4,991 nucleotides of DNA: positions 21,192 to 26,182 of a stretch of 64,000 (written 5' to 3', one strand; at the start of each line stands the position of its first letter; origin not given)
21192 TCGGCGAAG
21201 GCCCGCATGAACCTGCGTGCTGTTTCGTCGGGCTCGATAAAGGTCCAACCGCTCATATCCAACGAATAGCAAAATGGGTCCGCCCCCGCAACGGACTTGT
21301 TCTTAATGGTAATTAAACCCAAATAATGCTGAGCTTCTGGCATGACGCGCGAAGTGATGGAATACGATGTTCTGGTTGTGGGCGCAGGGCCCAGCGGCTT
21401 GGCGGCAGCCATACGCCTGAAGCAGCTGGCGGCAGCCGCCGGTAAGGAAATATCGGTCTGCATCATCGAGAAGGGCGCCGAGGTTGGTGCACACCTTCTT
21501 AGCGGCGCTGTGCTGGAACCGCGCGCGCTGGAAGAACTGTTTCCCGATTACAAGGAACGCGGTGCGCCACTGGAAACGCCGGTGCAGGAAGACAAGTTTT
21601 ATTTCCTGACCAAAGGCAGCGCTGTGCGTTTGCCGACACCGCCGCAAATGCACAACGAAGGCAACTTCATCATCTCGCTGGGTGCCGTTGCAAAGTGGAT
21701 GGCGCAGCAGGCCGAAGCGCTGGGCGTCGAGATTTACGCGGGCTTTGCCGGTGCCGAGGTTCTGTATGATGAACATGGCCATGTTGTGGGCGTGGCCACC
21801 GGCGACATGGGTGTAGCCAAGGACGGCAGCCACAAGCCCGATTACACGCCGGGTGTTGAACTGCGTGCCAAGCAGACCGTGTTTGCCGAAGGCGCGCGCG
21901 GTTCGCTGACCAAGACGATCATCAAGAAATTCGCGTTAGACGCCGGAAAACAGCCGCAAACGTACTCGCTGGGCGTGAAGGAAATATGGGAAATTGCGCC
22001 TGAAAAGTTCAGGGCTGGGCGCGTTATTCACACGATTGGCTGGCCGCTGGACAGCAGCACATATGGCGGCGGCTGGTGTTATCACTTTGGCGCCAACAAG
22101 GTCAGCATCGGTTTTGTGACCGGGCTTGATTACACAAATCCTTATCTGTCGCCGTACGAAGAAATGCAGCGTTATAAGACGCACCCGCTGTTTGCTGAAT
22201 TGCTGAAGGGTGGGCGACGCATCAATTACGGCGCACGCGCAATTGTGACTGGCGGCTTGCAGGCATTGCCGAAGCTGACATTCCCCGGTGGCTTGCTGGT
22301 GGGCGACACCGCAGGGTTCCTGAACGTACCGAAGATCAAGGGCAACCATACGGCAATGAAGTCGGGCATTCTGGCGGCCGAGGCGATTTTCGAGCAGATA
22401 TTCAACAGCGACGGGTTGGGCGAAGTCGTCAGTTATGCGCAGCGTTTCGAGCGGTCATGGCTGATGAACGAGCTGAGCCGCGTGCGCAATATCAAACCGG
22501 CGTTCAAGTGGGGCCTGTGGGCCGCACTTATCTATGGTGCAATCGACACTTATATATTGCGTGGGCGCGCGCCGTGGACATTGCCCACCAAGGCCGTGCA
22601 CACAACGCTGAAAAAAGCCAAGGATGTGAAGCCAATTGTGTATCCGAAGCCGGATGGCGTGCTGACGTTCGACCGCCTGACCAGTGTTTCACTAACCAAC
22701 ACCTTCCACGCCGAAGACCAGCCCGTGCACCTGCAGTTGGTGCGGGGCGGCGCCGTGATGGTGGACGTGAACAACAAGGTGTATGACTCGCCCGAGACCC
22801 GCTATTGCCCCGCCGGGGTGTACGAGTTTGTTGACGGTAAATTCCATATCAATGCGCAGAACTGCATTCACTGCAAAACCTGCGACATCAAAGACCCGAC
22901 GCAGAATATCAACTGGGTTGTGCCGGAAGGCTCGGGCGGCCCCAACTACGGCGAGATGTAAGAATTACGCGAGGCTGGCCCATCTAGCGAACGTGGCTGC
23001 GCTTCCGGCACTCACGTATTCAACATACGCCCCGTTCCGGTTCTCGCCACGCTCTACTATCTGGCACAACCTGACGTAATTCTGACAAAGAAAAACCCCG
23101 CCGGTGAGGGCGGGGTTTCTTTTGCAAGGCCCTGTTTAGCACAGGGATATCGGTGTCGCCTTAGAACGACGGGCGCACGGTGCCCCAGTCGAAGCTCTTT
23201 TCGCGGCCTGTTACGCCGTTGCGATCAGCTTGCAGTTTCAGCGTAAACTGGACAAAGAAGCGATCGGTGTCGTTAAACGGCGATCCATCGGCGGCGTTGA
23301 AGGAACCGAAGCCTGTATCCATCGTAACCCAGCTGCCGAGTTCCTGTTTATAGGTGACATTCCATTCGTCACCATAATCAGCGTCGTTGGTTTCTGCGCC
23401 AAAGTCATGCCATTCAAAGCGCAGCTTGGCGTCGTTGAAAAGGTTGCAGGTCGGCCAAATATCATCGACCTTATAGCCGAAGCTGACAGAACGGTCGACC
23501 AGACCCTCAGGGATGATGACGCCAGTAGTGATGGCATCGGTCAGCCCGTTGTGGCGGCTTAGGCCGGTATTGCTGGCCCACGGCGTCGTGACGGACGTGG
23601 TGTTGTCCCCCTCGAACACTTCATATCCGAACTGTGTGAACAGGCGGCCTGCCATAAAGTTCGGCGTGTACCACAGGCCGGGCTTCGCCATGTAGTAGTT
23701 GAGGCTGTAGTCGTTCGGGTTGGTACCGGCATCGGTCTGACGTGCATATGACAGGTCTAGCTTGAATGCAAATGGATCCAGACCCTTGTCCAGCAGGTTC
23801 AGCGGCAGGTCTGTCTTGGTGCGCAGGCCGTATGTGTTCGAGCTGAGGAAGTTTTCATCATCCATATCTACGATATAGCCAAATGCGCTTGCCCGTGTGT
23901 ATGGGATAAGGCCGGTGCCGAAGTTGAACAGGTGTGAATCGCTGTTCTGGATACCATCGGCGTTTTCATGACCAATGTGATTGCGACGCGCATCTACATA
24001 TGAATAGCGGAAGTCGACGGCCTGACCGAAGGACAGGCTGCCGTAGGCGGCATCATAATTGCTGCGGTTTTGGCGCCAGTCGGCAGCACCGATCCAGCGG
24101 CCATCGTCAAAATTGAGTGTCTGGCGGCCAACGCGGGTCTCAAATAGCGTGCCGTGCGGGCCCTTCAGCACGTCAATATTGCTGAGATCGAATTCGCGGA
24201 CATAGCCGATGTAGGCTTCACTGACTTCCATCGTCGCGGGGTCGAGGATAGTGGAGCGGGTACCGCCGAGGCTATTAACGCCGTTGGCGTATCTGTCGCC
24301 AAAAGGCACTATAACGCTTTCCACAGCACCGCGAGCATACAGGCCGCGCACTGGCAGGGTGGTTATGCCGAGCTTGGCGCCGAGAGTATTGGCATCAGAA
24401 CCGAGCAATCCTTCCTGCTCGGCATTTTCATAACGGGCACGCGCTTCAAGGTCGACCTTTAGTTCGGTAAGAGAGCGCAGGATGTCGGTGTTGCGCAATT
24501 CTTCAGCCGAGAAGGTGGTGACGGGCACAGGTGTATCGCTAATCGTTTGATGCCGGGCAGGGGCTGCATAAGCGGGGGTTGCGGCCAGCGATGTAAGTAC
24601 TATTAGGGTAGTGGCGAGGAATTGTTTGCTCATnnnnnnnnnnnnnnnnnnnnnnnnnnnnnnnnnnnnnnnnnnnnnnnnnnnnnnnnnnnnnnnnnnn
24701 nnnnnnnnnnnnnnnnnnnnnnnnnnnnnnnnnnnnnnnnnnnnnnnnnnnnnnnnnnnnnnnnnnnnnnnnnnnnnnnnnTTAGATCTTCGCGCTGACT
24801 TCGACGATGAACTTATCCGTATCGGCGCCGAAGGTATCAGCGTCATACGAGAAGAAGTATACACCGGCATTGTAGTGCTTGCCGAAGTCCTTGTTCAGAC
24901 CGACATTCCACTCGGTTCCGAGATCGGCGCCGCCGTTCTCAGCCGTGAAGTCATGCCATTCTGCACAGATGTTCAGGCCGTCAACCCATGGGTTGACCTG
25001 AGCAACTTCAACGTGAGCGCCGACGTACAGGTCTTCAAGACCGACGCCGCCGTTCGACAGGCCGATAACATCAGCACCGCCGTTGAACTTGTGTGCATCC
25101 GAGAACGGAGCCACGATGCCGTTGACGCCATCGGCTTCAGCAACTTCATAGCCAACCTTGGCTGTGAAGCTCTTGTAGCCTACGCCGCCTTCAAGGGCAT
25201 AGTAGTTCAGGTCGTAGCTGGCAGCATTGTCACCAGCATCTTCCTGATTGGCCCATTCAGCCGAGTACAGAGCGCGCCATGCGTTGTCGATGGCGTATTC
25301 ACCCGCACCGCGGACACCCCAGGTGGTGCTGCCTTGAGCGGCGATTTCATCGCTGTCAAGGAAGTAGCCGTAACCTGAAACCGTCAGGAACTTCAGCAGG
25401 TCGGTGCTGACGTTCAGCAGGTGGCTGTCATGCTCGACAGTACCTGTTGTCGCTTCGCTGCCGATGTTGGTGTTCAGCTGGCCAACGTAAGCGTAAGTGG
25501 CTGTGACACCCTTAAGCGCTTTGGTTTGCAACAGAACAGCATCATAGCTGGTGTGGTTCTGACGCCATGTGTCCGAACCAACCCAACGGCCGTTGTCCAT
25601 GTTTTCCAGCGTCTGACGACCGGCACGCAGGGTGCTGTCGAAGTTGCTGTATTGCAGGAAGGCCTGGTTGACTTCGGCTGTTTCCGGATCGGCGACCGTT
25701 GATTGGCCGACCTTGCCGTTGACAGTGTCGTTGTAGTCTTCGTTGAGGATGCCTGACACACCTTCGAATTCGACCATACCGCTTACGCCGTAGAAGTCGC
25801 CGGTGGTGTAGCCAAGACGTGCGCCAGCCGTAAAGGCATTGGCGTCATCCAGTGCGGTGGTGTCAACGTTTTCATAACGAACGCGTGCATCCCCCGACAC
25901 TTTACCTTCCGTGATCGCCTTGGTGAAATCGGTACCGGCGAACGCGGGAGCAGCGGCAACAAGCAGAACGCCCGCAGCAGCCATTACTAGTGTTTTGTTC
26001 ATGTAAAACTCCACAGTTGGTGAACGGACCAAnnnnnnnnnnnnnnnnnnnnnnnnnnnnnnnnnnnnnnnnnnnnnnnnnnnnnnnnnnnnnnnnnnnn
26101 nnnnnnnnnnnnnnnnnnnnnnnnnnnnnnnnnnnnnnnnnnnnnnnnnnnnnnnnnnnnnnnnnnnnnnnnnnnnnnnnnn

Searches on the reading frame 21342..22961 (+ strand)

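Call 44: search_protein_families(library=pfam, proteins=[window:21342-22961:+], max_evalue=0.001)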
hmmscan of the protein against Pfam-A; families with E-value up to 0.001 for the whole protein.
window:21342-22961:+ (539 aa): 9 families
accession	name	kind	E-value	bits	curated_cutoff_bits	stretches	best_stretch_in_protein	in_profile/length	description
PF05187.19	Fer4_ETF_QO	-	6.4e-44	148.8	24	1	439-536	1-103/104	Electron transfer flavoprotein-ubiquinone oxidoreductase, 4Fe-4S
PF21162.3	ETFQO_UQ-bd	-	2e-41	140.9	27.7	1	208-301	1-96/96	ETF-QO, ubiquinone-binding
PF01946.23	Thi4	-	7.6e-07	29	26.2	1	4-51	14-56/235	Thi4 family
PF13450.12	NAD_binding_8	-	9.4e-07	29.5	21.9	1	12-55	1-38/68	NAD(P)-binding Rossmann-like domain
PF00890.30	FAD_binding_2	-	2.1e-06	27.7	20.4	0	9-52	1-38/414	FAD binding domain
PF01266.30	DAO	-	3.6e-06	27.2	27.9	1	9-51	1-39/353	FAD dependent oxidoreductase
PF07992.20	Pyr_redox_2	-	6.1e-05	23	26.1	1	8-122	1-58/291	Pyridine nucleotide-disulphide oxidoreductase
PF01494.25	FAD_binding_3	-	0.00016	21.4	22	1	7-192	1-166/349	FAD binding domain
PF12831.13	FAD_oxidored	-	0.00032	20.6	27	1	9-57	1-43/416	FAD dependent oxidoreductase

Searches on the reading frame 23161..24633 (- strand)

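Call 11: search_protein_families(library=pfam, proteins=[window:23161-24633:-], max_evalue=0.01)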
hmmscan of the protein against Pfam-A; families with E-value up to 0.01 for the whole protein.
window:23161-24633:- (490 aa): 1 family
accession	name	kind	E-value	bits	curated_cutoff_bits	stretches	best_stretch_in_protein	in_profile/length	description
PF13372.12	Alginate_exp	-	1.1e-09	38.1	25.2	1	58-201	3-131/395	Alginate export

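Call 18: search_protein_families(library=ncbifam, proteins=[window:23161-24633:-], max_evalue=0.01)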
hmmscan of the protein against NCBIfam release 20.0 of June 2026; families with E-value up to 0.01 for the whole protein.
window:23161-24633:- (490 aa): 0 families

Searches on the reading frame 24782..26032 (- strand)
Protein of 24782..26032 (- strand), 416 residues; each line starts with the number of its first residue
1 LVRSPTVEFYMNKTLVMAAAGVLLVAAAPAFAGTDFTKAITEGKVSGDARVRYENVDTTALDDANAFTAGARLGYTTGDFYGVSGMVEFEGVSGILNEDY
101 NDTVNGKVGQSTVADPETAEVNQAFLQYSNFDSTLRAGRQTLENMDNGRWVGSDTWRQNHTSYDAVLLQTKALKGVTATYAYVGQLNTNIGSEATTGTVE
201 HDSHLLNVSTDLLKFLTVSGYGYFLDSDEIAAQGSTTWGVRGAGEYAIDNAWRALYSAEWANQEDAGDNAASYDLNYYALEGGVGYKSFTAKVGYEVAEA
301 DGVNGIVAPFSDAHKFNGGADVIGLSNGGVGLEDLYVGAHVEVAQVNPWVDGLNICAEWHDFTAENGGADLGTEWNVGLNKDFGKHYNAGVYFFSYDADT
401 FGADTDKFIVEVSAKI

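Call 11: search_protein_families(library=pfam, proteins=[window:24782-26032:-], max_evalue=0.01)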
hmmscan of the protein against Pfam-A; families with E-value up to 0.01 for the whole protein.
window:24782-26032:- (416 aa): 0 families

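Call 18: search_protein_families(library=ncbifam, proteins=[window:24782-26032:-], max_evalue=0.01)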
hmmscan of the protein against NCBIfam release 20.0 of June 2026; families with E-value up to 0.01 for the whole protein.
window:24782-26032:- (416 aa): 1 family
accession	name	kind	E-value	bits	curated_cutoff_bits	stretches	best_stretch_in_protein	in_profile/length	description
NF033923.0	opr_proin_2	subfamily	1.4e-08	34.3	150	1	15-144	4-143/386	Opr family porin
